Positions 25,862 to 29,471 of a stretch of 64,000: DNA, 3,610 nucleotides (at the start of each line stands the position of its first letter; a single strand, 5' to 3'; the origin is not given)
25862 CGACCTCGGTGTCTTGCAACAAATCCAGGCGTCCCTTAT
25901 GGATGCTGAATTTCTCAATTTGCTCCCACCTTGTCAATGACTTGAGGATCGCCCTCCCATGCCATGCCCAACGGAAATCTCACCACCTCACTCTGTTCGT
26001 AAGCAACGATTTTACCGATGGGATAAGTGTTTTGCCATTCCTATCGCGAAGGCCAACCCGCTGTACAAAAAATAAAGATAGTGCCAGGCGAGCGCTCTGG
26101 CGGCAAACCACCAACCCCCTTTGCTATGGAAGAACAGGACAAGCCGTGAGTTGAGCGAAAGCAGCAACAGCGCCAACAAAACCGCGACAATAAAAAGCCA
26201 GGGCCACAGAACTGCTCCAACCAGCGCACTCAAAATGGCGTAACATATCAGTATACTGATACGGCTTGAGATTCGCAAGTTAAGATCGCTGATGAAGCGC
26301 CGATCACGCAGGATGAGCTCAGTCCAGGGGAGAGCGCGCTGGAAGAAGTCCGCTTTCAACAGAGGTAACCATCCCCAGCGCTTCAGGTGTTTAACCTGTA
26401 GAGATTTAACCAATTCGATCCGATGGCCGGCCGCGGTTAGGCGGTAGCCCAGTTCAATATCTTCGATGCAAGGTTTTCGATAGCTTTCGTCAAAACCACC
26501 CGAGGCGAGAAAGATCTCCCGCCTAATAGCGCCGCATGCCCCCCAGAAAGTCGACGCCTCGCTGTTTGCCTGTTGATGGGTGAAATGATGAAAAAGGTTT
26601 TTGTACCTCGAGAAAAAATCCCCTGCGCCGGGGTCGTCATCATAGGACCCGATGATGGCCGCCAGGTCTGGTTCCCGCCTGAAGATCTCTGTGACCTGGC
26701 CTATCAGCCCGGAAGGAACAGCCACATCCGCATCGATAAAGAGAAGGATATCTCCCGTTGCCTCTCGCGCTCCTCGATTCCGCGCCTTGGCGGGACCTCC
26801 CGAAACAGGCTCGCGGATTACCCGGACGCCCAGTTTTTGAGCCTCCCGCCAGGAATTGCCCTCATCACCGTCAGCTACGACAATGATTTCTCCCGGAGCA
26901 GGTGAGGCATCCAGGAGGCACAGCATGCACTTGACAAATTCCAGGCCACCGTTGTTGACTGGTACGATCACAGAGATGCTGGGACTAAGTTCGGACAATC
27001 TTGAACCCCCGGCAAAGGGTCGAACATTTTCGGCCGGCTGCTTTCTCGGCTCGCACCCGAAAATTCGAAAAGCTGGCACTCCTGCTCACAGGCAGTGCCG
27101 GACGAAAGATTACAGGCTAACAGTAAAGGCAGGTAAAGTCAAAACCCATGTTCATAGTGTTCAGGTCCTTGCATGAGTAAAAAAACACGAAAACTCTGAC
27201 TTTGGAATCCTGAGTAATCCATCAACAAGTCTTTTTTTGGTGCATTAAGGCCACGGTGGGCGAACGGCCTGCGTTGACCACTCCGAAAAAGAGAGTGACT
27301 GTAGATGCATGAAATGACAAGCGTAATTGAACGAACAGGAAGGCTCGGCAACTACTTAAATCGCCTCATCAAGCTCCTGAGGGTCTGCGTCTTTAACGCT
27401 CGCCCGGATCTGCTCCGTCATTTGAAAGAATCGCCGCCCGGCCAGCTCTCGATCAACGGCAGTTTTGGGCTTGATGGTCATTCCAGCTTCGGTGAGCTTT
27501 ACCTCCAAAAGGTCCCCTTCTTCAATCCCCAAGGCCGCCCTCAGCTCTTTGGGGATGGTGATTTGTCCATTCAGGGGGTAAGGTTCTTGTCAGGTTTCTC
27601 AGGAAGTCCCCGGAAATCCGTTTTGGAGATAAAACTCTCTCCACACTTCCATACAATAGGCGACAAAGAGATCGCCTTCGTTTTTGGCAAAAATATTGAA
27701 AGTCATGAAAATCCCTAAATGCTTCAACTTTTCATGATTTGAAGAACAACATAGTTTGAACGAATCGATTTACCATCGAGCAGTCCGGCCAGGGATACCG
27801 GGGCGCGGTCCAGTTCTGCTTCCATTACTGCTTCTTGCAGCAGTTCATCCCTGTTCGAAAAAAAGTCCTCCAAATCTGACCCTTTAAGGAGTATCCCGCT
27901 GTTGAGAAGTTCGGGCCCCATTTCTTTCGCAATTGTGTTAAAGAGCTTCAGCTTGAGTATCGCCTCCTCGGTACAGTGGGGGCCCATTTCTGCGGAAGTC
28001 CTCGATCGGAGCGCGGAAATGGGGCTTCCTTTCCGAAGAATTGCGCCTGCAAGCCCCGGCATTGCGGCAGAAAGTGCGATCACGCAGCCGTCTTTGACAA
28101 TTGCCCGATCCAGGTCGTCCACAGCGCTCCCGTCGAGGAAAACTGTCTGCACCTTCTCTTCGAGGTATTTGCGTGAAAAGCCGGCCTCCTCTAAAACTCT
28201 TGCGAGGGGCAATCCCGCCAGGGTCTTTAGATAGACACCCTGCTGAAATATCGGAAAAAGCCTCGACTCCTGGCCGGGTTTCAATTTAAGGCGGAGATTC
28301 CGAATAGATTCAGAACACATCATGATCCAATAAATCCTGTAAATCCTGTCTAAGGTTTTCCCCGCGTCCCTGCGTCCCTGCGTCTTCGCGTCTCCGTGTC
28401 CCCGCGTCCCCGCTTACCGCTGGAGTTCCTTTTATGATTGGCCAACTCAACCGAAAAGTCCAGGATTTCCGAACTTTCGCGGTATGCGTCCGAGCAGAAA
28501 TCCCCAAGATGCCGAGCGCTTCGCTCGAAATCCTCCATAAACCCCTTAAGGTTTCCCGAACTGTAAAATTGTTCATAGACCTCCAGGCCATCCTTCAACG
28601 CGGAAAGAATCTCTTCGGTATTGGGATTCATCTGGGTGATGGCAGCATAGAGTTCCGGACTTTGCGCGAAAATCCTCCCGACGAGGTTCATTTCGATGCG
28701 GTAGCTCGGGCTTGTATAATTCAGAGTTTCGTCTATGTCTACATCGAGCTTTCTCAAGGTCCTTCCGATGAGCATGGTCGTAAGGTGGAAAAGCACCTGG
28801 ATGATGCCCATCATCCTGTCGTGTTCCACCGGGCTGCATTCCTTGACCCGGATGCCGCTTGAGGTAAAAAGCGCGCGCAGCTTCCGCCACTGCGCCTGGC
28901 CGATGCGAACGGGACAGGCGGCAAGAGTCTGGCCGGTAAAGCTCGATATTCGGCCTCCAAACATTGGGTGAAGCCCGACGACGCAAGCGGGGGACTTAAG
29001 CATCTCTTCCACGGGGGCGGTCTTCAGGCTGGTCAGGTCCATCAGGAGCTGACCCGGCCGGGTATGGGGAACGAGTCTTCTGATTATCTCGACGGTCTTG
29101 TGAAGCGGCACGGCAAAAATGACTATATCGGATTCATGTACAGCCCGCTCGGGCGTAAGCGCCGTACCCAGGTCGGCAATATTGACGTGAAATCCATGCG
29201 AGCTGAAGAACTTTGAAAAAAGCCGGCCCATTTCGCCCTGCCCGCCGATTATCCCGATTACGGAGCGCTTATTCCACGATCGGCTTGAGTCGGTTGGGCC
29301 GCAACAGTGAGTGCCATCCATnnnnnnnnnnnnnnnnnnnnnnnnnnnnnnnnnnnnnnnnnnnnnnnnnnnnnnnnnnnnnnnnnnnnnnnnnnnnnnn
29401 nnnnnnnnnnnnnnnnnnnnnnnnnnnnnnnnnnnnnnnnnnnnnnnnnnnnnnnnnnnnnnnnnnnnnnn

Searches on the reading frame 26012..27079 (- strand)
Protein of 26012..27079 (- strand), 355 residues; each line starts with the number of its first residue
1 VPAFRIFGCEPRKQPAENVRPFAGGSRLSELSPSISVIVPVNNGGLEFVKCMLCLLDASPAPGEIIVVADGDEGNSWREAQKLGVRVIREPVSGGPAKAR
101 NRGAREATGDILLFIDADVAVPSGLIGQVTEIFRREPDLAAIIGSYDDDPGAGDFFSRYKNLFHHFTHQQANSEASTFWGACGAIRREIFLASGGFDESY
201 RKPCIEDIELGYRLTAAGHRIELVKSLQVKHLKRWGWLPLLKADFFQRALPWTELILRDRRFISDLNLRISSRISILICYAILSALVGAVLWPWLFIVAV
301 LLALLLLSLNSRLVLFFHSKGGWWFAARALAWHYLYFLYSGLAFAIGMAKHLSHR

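Call 6: search_protein_families(library=pfam, proteins=[window:26012-27079:-])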
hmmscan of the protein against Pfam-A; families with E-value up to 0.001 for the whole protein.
window:26012-27079:- (355 aa): 6 families
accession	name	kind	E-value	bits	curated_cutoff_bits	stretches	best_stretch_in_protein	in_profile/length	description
PF00535.33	Glycos_transf_2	-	7.7e-23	81.7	23.3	1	36-190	1-164/168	Glycosyl transferase family 2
PF13641.12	Glyco_tranf_2_3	-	4.8e-12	46.8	27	1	61-233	29-213/230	Glycosyltransferase like family 2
PF13632.12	Glyco_trans_2_3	-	6.9e-12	46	27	1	112-330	2-183/198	Glycosyl transferase family group 2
PF10111.15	Glyco_tranf_2_2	-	4.4e-11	43.2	27.3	1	95-222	68-207/276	Glycosyltransferase like family 2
PF13506.12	Glyco_transf_21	-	9.2e-08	32.2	21.7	1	100-231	22-154/174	Glycosyl transferase family 21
PF02709.20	Glyco_transf_7C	-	1.4e-05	25.1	23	1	163-228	4-68/78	N-terminal domain of galactosyltransferase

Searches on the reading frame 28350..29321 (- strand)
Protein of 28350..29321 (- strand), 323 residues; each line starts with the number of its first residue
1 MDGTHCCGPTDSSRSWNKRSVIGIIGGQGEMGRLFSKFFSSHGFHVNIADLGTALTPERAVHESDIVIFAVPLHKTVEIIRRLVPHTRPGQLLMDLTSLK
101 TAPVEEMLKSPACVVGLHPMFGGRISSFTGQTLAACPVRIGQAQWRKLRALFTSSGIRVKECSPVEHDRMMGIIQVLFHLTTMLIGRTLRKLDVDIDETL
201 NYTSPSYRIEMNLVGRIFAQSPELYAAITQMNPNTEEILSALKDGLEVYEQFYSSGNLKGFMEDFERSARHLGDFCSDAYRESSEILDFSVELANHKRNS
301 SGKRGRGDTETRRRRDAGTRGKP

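Call 6: search_protein_families(library=pfam, proteins=[window:28350-29321:-])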
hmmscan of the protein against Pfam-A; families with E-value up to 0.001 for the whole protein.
window:28350-29321:- (323 aa): 4 families
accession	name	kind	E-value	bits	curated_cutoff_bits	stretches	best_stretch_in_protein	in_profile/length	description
PF02153.23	PDH_N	-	3.2e-14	53.2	26.5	1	57-156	38-149/154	Prephenate dehydrogenase, nucleotide-binding domain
PF20463.3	PDH_C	-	1.2e-12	48.5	22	1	163-241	1-76/102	Prephenate dehydrogenase, dimerization domain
PF03807.23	F420_oxidored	-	7.3e-05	23.7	21.6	0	53-97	49-92/94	NADP oxidoreductase coenzyme F420-dependent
PF03446.21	NAD_binding_2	-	0.00032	21.2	21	0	29-109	8-105/161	NAD binding domain of 6-phosphogluconate dehydrogenase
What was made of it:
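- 28350..29321 (-): tyrA-like prephenate dehydrogenase. Second regulated gene, 34 nt after aroF. Pfam PDH_N 3.2e-14 and PDH_C 1.2e-12 (call 6).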
